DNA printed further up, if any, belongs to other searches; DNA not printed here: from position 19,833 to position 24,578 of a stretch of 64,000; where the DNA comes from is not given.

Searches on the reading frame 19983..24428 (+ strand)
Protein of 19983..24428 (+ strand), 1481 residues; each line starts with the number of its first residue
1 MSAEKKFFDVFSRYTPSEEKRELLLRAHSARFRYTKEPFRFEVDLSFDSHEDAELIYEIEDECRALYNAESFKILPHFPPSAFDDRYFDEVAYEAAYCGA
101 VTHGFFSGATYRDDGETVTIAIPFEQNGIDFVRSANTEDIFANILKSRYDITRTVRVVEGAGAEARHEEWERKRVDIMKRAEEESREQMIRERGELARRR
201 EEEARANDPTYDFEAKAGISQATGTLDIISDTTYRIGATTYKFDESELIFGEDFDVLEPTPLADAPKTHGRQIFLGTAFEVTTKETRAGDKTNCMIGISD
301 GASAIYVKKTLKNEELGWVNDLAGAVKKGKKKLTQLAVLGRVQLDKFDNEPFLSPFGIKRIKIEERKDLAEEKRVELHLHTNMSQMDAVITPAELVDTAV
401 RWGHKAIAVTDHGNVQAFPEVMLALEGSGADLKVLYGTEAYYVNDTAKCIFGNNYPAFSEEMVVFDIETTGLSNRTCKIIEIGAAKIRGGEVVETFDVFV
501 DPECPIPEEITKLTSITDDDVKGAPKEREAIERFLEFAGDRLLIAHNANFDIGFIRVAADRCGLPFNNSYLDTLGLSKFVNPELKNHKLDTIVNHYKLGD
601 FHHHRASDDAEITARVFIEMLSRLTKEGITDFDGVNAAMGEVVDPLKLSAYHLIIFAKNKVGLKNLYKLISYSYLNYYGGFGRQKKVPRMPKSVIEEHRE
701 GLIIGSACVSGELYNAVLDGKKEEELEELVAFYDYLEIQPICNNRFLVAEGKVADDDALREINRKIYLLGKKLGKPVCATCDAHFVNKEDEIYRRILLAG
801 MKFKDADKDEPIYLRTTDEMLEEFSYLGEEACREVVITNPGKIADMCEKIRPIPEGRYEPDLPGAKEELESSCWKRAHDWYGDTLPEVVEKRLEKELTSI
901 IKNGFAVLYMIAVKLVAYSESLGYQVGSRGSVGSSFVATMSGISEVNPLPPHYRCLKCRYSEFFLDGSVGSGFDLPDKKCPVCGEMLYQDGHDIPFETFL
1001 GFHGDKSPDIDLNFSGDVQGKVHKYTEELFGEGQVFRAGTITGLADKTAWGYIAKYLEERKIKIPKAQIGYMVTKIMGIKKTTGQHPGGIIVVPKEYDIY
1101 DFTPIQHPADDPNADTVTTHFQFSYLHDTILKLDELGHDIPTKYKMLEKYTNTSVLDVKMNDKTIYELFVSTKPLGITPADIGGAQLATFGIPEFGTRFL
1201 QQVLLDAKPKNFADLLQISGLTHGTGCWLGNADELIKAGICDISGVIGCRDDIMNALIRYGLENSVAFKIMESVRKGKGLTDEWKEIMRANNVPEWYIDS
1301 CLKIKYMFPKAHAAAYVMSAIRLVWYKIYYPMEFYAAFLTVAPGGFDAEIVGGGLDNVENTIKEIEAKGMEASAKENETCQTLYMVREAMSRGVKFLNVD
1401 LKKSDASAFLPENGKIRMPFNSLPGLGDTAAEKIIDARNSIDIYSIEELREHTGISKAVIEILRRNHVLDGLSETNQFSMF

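Call 11: search_protein_families(library=pfam, proteins=[window:19983-24428:+], max_evalue=0.001)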
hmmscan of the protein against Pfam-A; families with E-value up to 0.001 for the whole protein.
window:19983-24428:+ (1481 aa): 7 families
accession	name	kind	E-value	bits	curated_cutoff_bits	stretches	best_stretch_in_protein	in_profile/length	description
PF07733.18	DNA_pol3_alpha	-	8.4e-54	183.3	23.9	2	868-1058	2-152/260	Bacterial DNA polymerase III alpha NTPase domain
PF00929.31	RNase_T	-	1.4e-39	136.7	24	1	463-617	1-164/164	Exonuclease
PF02811.25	PHP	-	1e-29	104.5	26.4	1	376-733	1-148/164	PHP domain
PF17657.6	DNA_pol3_finger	-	8.9e-17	61.4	22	1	1151-1278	18-147/166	Bacterial DNA polymerase III alpha subunit finger domain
PF14579.12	HHH_6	-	9.8e-10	39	25.6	1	1393-1475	1-86/90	Helix-hairpin-helix motif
PF16473.11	Rv2179c-like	-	2.6e-07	30.9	27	1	463-617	3-173/177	3'-5' exoribonuclease Rv2179c-like domain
PF12836.13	HHH_3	-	0.00087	19.8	27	0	1422-1464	18-61/65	Helix-hairpin-helix motif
